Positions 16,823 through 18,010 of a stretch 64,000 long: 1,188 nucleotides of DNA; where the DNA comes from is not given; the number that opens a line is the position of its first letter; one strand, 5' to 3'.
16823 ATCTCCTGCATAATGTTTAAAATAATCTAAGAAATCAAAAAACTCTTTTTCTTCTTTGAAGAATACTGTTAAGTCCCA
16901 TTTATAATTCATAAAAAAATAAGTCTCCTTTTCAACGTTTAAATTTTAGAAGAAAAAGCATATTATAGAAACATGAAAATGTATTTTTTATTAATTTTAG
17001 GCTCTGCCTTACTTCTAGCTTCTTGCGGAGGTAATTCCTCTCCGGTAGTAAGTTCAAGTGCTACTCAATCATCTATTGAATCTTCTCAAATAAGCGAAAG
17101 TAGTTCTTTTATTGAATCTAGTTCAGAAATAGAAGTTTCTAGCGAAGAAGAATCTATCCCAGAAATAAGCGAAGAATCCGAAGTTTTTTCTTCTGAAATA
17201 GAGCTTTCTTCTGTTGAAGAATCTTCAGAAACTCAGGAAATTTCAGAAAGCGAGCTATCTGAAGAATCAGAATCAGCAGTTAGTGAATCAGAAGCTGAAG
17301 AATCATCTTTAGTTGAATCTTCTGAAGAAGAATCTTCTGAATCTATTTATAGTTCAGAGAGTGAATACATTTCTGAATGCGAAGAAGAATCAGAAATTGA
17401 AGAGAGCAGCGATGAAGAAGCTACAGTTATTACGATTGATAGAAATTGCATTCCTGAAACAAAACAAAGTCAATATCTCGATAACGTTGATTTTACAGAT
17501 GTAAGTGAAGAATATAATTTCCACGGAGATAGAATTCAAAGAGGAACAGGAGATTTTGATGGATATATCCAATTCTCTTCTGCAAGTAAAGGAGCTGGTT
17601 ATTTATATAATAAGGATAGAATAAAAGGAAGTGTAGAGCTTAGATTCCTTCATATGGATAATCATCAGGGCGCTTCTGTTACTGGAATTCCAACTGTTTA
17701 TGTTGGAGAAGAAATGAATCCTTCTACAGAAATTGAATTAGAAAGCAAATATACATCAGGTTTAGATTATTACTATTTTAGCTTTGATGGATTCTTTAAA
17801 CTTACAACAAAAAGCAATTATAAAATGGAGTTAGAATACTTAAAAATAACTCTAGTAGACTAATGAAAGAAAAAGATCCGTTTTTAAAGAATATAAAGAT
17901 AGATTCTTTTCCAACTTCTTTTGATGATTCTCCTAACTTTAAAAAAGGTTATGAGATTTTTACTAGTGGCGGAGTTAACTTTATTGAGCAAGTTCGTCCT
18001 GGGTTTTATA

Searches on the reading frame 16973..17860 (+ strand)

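Call 4: search_protein_families(library=pfam, proteins=[window:16973-17860:+], max_evalue=1)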
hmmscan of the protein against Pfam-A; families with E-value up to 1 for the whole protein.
window:16973-17860:+ (296 aa): 0 families

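Call 5: search_protein_families(library=ncbifam, proteins=[window:16973-17860:+], max_evalue=1)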
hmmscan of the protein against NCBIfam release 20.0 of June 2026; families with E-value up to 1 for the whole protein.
window:16973-17860:+ (296 aa): 4 families
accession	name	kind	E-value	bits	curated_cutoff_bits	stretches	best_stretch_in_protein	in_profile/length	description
NF010293.0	PRK13733.1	subfamily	0.093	13.1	150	1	2-117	3-118/171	F-type conjugal transfer protein TraV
NF045774.1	cytochro_C551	exception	0.13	12.2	118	1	3-32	4-33/110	cytochrome c551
NF047408.1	SA0632_fam_LP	equivalog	0.19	11.4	70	1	1-22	1-22/68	SA0632 family lipoprotein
NF058647.1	lipo_LytA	equivalog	0.45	10.7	110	0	1-56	1-60/107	acidic lipoprotein LytA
